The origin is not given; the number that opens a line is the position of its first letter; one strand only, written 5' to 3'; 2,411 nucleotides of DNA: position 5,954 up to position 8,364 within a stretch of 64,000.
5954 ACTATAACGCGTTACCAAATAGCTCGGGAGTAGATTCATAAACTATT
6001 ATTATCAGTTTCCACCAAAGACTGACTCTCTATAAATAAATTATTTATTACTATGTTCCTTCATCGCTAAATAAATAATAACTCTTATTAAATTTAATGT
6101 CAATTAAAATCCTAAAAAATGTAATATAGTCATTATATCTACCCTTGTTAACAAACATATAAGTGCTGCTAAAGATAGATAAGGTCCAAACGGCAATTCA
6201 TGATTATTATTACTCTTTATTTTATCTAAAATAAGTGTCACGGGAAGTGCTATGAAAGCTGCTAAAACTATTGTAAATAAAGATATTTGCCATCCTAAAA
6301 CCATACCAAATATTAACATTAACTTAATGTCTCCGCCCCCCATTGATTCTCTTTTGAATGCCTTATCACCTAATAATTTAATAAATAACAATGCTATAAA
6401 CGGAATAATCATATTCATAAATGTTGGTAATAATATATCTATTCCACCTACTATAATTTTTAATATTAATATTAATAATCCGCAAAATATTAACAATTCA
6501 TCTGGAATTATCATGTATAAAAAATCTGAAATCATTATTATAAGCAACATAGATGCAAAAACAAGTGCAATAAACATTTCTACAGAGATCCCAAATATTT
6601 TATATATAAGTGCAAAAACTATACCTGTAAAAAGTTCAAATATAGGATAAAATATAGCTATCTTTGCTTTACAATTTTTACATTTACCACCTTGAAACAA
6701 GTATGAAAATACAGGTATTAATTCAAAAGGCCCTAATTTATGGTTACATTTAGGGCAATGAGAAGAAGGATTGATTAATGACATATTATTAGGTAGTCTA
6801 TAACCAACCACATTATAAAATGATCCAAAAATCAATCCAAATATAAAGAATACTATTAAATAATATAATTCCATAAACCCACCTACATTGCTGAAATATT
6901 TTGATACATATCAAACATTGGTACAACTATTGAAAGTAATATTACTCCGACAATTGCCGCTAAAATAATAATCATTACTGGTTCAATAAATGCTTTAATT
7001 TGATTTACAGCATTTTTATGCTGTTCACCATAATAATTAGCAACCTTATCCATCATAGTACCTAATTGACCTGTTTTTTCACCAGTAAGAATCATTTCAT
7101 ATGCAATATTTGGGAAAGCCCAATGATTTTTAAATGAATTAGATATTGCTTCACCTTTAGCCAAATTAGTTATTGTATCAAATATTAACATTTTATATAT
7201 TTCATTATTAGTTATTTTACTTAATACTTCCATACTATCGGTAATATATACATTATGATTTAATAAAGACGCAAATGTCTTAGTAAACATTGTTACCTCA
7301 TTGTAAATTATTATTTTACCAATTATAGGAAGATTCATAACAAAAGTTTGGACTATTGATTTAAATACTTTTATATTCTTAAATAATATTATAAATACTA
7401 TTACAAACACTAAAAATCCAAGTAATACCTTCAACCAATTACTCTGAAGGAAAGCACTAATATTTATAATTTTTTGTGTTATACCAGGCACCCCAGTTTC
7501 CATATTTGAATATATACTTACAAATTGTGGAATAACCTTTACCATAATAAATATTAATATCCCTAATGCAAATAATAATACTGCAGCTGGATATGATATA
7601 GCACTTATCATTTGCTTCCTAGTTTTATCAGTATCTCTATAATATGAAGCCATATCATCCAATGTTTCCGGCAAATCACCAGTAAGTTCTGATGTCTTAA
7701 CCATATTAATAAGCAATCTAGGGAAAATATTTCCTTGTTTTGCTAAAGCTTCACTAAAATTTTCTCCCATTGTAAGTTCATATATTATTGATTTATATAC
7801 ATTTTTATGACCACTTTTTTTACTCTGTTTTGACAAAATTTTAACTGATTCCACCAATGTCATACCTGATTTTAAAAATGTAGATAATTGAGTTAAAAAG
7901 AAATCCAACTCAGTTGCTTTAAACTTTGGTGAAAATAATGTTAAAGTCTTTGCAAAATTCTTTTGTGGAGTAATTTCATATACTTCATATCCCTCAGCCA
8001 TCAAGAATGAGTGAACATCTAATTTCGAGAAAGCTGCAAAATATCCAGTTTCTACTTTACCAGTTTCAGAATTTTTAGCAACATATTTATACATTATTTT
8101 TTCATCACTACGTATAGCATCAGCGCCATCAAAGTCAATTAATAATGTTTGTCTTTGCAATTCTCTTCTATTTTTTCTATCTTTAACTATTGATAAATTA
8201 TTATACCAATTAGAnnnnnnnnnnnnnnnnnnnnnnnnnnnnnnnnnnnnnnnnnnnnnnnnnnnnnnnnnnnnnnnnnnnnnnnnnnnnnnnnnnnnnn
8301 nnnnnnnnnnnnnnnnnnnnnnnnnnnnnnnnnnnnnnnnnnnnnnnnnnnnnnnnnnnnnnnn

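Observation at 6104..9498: PilC platform protein fused to a 470-aa Lys/Glu-rich 16-aa tandem-repeat domain; pilD-pilC pair without an adjacent assembly ATPase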

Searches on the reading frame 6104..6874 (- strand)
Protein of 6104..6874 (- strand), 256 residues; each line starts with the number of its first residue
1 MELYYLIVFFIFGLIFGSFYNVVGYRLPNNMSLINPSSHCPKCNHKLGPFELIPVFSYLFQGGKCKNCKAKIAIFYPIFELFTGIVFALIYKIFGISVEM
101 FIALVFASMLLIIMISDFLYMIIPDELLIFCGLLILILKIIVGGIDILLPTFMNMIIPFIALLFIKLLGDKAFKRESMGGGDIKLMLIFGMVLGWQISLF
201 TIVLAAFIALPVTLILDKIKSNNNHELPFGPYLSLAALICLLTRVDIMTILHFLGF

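Call 4: search_protein_families(library=pfam, proteins=[window:6104-6874:-], max_evalue=0.01)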
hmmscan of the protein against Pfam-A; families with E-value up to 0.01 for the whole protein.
window:6104-6874:- (256 aa): 2 families
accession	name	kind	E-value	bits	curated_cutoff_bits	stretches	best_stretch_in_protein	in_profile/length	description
PF06750.18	A24_N_bact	-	2.2e-33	114.6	23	1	11-91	1-81/84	Bacterial Peptidase A24 N-terminal domain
PF01478.23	Peptidase_A24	-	6.1e-15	56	26.5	1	104-213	1-103/104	Type IV leader peptidase family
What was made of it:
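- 6104..6874 (-): pilD: prepilin peptidase, probably co-transcribed (8-nt gap). Pfam A24_N_bact plus Peptidase_A24 (call 4).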

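Call 31: search_protein_families(library=ncbifam, proteins=[window:6104-6874:-], max_evalue=0.001)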
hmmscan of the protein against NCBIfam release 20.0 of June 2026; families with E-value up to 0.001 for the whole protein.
window:6104-6874:- (256 aa): 0 families

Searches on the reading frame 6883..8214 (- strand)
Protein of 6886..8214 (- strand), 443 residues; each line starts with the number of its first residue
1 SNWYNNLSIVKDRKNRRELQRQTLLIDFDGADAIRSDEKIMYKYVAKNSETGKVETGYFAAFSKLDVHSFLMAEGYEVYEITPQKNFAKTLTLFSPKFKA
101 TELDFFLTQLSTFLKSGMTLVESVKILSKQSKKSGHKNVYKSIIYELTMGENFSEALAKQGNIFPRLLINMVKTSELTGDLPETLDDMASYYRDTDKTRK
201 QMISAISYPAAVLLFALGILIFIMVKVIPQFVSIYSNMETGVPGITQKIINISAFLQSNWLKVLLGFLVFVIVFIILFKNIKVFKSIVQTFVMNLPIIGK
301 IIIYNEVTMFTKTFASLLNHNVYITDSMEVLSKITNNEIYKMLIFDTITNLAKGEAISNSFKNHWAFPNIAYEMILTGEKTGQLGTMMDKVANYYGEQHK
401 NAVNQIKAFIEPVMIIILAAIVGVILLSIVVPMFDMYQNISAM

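Call 6: find_related_loci(query=window:6883-8100:-, collection=genome_contigs, flank=6000)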
Query window:6883-8100:- (405 aa) in genome_contigs; peptide patterns used: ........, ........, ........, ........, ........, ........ (x = any residue, [..] = any of these).
350 stretches matched a pattern; 207 encode a relative of the query (tblastn E <= 1e-3); the best 80 are kept; 80 distinct loci.
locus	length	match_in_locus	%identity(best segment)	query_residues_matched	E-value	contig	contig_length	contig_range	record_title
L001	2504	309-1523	100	1-405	0e+0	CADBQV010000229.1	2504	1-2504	MAG: uncultured Erysipelotrichaceae bacterium isolate RUG14220 genome assembly, contig: RUG14220_asm_229, whole genome s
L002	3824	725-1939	89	1-405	0e+0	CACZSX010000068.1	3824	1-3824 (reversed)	MAG: uncultured Erysipelotrichaceae bacterium isolate RUG12915 genome assembly, contig: RUG12915_asm_68, whole genome sh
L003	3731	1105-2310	82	1-402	0e+0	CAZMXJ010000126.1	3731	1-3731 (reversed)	MAG TPA_asm: uncultured Clostridium sp. isolate binchicken_co365_227 genome assembly, contig: NODE_22206_length_3731_cov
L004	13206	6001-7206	78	1-402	0e+0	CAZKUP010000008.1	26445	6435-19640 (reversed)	MAG TPA_asm: uncultured Clostridium sp. isolate SRP313737_co1_172 genome assembly, contig: NODE_2887_length_26445_cov_55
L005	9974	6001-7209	80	1-403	0e+0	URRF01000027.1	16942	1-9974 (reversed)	uncultured Mollicutes bacterium isolate UMGS1266 genome assembly, contig: NODE_589_length_16942_cov_10.156511, whole gen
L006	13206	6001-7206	82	1-402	0e+0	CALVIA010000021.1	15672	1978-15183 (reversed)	MAG: uncultured Bacilli bacterium isolate BRZ_KL__bin61 genome assembly, contig: BRZ_KL__NODE_3715_length_15672_cov_7.79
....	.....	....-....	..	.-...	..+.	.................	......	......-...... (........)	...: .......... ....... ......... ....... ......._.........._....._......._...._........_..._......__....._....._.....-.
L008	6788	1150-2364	70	1-403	0e+0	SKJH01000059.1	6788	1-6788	MAG: Bacilli bacterium isolate CSBr16_96 CSBr16-16523, whole genome shotgun sequence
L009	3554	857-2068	67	1-402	0e+0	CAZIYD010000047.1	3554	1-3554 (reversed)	MAG TPA_asm: uncultured Muribaculaceae bacterium isolate binchicken_co45_349 genome assembly, contig: NODE_57059_length_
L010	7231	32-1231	69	1-402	0e+0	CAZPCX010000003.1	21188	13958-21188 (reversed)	MAG TPA_asm: uncultured Muribaculaceae bacterium isolate SRP192927_co2_341 genome assembly, contig: NODE_3759_length_211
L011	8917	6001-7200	69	1-402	0e+0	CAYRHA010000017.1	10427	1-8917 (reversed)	MAG TPA_asm: uncultured Muribaculaceae bacterium isolate SRP192927_co1_1165 genome assembly, contig: NODE_15557_length_1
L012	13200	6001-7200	69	1-402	0e+0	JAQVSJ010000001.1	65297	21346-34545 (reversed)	MAG: Bacilli bacterium isolate STF1_271 NODE_773_length_65297_cov_11.134172_Sandtown_F1, whole genome shotgun sequence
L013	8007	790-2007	64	1-402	6e-175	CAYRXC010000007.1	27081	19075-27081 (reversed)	MAG TPA_asm: uncultured Muribaculaceae bacterium isolate SRP192927_co6_76 genome assembly, contig: NODE_3455_length_2708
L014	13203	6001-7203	63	1-403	2e-172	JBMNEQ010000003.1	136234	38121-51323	MAG: Bacilli bacterium isolate SBF912LR0HQ0064 contig_55883, whole genome shotgun sequence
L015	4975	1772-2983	63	1-402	9e-174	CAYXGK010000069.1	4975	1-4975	MAG TPA_asm: uncultured Muribaculaceae bacterium isolate SRP294416_co3_210 genome assembly, contig: NODE_42987_length_49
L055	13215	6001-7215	57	1-402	4e-153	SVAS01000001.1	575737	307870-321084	MAG: Bacillota bacterium isolate SIG208 NODE_21_length_575737_cov_13.617184, whole genome shotgun sequence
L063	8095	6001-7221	56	1-403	2e-152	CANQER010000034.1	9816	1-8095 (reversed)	MAG: uncultured Bacilli bacterium isolate Lapin-005__bin52 genome assembly, contig: Lapin-005__NODE_9598_length_9816_cov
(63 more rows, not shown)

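Call 31: search_protein_families(library=ncbifam, proteins=[L055:8036-9433:-], max_evalue=0.001)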
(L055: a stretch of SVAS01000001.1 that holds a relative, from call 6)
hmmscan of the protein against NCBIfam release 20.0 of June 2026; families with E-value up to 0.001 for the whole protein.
L055:8036-9433:- (466 aa): 19 families
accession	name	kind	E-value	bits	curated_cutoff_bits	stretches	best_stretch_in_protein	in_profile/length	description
TIGR02533.1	type_II_gspE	equivalog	2.4e-147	491.5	630.25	1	14-394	105-484/486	type II secretion system ATPase GspE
TIGR02538.1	type_IV_pilB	equivalog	2.4e-146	488.6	675.65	1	14-394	177-560/564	type IV-A pilus assembly ATPase PilB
NF007755.0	PRK10436.1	equivalog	7.2e-134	446.9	617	1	14-398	81-461/465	type II secretion system protein GspE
NF053534.1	T4PilAsmATPsTfpB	equivalog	7.4e-124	414.3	850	1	11-396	194-582/584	type IV pilus assembly ATPase TfpB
NF041000.1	ATPase_ComGA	equivalog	1.4e-80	270.1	300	1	24-288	2-265/267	competence type IV pilus ATPase ComGA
TIGR01420.1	pilT_fam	subfamily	1.9e-55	188.5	319.1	1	23-290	3-270/343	PilT/PilU family type 4a pilus ATPase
TIGR02525.1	plasmid_TraJ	equivalog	2.2e-27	96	368.3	1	131-269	132-273/372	plasmid transfer ATPase TraJ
TIGR02524.1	dot_icm_DotB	equivalog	2.2e-23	83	463.3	1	144-323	126-320/358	Dot/Icm type IV secretion system ATPase DotB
TIGR02782.1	TrbB_P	equivalog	3.1e-16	59.5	304.55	1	154-268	138-255/303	P-type conjugative transfer ATPase TrbB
NF058587.1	archaellum_moto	equivalog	6.4e-16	58.2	550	1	154-266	277-394/527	archaellum flagellar ATPase motor FlaI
TIGR02788.1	VirB11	equivalog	1.4e-15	57.1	249.95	1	153-270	145-267/308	P-type DNA transfer ATPase VirB11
NF010469.0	PRK13894.1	subfamily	2.9e-14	53.1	508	1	152-267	149-266/320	conjugal transfer ATPase TrbB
TIGR03819.1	heli_sec_ATPase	hypoth_equivalog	9.4e-14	51.3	373.15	1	68-265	97-297/340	TadA family conjugal transfer-associated ATPase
NF010407.0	PRK13833.1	subfamily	5.9e-11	42.4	499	1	155-296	147-292/323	conjugal transfer protein TrbB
NF010425.0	PRK13851.1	equivalog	2.2e-08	33.4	461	1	143-267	153-282/344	type IV secretion system protein VirB11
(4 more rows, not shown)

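Call 36: search_protein_representatives(protein=window:6886-8214:-)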
Query: 443 residues. Proteins with E-value up to 0.001 (for the whole library): 37610; up to 1e-10: 23560; up to 1e-30: 5757. The best 150 are listed.
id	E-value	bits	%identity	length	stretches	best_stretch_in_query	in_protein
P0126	1.6e-224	761.7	77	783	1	3-441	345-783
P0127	7.3e-172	588.3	59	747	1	4-440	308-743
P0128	3.6e-161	553.1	59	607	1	2-441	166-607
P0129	1.2e-156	538.2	55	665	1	4-442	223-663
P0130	3.0e-155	533.6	57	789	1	2-441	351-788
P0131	1.1e-154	531.7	56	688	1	2-439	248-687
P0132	1.5e-154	531.3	58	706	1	3-440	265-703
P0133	7.1e-154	529.1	55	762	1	4-440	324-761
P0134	8.7e-154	528.8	56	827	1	4-441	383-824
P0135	1.6e-153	527.9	56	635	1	4-440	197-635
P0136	8.7e-153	525.5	55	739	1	6-440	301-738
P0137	3.3e-150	517.0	55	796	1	5-442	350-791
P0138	3.8e-145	500.3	54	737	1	4-440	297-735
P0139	5.0e-145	499.9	54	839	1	5-443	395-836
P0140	8.2e-145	499.2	53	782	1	4-440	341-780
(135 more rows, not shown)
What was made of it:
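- Closest known: Canonical PilC/GspF/HofC platform proteins. Different: Canonical proteins start 3-5 residues before the point that corresponds to residue 469 here (call 36).
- Identity then drops to 27-33%, to 400-aa proteins whose residue 3-5 aligns with residue 469-470 here (call 36).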

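Call 40: search_protein_families(library=pfam, proteins=[L012:4783-6000:+, L055:4507-6000:+], max_evalue=1)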
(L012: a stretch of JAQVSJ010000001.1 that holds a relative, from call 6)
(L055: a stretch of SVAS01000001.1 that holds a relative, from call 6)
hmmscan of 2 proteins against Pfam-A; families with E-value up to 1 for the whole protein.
L012:4783-6000:+ (406 aa): 1 family
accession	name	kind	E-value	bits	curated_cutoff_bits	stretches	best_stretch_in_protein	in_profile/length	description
PF02932.22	Neur_chan_memb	-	0.17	12.6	28.1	1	273-366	58-155/233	Neurotransmitter-gated ion-channel transmembrane region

L055:4507-6000:+ (498 aa): 1 family
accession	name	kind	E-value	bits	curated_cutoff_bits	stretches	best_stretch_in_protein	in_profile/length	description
PF22251.1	PFF1_TM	-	7.5e-05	22.8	32.3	1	24-216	26-223/300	Vacuolar membrane protease, transmembrane domain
